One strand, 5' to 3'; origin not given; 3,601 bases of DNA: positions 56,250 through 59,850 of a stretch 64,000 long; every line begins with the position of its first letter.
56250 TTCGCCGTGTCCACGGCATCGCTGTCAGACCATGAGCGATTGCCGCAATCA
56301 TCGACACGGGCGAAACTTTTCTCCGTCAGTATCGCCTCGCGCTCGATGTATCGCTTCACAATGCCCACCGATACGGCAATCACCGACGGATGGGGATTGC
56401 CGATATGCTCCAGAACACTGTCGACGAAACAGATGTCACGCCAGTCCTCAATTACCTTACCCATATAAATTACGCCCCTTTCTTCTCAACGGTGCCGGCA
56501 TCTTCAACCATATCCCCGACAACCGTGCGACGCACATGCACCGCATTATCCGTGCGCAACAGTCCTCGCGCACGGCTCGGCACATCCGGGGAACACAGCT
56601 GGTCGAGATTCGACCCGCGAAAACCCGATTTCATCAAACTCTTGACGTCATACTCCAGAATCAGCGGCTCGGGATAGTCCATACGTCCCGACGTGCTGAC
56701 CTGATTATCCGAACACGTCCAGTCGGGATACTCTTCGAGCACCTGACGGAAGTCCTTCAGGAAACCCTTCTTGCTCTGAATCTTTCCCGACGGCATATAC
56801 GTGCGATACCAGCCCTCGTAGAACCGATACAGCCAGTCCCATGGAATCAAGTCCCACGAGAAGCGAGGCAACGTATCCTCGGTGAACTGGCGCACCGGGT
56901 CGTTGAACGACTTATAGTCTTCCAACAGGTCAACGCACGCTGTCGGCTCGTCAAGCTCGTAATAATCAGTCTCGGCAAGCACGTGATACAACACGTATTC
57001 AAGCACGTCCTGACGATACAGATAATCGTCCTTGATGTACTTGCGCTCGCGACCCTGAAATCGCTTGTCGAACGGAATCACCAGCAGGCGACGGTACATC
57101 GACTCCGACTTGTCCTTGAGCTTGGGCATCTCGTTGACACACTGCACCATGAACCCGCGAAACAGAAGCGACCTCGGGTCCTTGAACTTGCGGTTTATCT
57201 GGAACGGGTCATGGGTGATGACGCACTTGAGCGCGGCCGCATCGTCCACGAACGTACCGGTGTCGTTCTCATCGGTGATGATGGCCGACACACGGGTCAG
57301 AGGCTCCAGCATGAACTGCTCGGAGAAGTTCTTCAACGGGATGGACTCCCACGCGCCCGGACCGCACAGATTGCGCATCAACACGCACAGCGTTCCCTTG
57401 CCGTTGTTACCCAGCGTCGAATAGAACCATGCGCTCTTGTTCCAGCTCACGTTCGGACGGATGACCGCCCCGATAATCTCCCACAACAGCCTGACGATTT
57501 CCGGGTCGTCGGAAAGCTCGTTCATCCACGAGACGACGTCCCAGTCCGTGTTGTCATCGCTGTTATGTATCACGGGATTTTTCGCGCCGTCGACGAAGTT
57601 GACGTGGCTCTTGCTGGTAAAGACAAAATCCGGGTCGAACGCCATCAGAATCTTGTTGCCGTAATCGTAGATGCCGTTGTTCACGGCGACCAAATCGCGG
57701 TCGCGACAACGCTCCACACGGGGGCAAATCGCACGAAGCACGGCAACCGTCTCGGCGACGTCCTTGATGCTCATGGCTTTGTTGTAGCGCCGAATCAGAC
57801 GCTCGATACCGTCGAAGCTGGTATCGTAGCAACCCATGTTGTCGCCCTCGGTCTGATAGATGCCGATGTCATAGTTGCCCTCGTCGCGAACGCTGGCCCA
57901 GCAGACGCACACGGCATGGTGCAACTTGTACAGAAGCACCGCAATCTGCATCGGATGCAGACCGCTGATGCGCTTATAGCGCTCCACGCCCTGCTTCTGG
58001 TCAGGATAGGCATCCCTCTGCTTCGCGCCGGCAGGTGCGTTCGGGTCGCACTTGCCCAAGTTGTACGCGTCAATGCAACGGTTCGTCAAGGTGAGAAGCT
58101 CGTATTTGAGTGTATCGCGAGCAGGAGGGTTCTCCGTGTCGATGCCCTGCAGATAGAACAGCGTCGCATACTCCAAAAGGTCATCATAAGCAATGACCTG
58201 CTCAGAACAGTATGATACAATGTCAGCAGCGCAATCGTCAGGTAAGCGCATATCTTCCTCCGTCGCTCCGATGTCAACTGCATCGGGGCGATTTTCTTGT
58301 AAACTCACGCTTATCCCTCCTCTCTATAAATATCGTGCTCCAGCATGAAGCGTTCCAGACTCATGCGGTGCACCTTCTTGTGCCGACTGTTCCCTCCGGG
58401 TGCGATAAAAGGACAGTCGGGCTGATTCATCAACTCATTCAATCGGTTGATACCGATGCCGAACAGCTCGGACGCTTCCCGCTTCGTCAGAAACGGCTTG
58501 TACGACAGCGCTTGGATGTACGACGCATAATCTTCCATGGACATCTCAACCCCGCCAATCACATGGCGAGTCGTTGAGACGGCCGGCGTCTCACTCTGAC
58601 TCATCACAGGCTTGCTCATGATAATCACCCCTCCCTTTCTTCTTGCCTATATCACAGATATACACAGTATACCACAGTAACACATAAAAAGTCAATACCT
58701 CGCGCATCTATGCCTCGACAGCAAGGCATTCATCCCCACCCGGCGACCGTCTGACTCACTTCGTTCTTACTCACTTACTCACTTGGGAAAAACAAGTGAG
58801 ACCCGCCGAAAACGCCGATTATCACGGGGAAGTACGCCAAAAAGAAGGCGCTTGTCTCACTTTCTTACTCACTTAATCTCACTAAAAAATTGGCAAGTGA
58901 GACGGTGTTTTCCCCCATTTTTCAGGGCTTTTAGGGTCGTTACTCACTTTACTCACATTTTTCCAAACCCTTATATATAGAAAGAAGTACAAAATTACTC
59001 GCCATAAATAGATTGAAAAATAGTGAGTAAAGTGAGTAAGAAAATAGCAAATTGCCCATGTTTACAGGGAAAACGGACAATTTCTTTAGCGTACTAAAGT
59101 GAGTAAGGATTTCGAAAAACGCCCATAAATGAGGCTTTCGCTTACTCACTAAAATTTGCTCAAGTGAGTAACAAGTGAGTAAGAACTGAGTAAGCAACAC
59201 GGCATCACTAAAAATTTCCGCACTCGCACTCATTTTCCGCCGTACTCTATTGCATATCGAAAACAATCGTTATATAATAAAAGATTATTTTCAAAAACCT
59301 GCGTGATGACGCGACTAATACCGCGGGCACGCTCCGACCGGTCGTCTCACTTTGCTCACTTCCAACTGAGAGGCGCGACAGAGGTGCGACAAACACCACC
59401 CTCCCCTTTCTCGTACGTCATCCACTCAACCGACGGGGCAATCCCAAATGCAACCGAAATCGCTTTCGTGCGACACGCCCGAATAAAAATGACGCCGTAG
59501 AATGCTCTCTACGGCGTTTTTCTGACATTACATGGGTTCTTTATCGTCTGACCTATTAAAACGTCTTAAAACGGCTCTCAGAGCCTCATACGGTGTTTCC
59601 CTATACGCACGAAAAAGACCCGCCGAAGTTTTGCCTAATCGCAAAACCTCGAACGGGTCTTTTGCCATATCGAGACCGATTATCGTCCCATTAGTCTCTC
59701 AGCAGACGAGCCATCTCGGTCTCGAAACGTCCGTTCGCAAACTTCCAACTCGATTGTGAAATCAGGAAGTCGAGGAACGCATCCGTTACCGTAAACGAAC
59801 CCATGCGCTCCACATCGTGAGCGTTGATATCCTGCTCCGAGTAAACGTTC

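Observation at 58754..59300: Iteron array (at least 14 copies of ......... in both orientations) plus an AT-rich tract upstream of an HTH + P4/D5 primase-helicase operon: candidate origin of replication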

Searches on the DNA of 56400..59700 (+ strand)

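Call 9: search_dna_similar(query=window:56400-59700:+, collection=plasmids, mode=distant, max_rows=20)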
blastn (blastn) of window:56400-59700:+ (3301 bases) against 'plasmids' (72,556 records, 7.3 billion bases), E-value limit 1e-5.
Records with a match: 2; places in all: 2; records where one place covers at least 80% of the query: 0.
Best place of each record, by identity: 60-80% 2.
By first word of the organism name: Gordonia 1; Streptomyces 1.
By predicted mobility (MOB-suite, as given by PLSDB): mobilizable 1; non-mobilizable 1.
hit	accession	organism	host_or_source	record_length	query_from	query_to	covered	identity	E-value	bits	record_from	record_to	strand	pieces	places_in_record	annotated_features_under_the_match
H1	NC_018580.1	Gordonia sp. KTR9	-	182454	593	1151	17%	68.6%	3e-45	193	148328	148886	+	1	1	phage/plasmid primase, P4 family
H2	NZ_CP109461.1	Streptomyces sp. NBC_01454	-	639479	591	1147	17%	67.9%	1e-42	183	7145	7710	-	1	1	phage/plasmid primase, P4 family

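Call 10: search_dna_similar(query=window:56400-59700:+, collection=phages, mode=distant, max_rows=20)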
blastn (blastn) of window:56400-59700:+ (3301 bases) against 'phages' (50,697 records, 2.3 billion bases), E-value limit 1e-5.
No match.

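Call 52: search_rna_families(source=L009, start=3700, end=5000, threshold=evalue, max_evalue=1)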
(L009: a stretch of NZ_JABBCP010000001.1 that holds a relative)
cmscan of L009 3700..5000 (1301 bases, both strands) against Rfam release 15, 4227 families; matches with E-value up to 1: 4.
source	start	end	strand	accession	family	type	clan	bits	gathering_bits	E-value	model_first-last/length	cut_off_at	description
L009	4051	4265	-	RF04127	MIR8007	Gene; miRNA;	-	27.2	195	0.0097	1-226/226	no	MIR8007 microRNA precursor family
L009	4636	4735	+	RF03509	mir-4660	Gene; miRNA;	-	25.1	87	0.021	1-86/86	no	mir-4660 microRNA precursor family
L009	4638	4733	+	RF04171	MIR1509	Gene; miRNA;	-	21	87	0.43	1-121/121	no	MIR1509 microRNA precursor family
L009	4053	4266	+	RF04097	MIR2630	Gene; miRNA;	-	20.5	144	0.22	1-229/229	no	MIR2630 microRNA precursor family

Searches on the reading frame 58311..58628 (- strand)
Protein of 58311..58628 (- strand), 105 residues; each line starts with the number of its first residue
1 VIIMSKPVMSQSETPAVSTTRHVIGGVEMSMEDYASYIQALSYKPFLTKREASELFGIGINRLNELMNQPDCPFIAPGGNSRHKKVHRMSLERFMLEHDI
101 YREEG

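Call 7: search_protein_families(library=pfam, proteins=[window:58311-58628:-], max_evalue=0.01)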
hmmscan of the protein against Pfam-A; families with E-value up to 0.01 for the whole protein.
window:58311-58628:- (105 aa): 2 families
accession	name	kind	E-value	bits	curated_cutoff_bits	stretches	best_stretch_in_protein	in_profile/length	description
PF09035.16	Tn916-Xis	-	1.1e-07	32.4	22.9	1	45-97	14-65/69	Excisionase from transposon Tn916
PF12728.13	HTH_17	-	0.0055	17.4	27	1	46-97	1-49/51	Helix-turn-helix domain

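Call 40: search_protein_families(library=ncbifam, proteins=[window:58311-58628:-], max_evalue=0.01)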
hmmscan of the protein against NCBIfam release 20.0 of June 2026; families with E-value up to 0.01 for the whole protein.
window:58311-58628:- (105 aa): 0 families

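Call 41: search_protein_families(library=phrogs, proteins=[window:58311-58628:-], max_evalue=0.001)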
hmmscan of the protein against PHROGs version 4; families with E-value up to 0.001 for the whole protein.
window:58311-58628:- (105 aa): 2 families
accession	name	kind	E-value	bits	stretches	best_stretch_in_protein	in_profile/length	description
phrog_668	-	DNA, RNA and nucleotide metabolism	3.3e-07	31.2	1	21-98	37-113/181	HTH DNA binding protein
phrog_7338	-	unknown function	0.00033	21.9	1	43-95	27-77/87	-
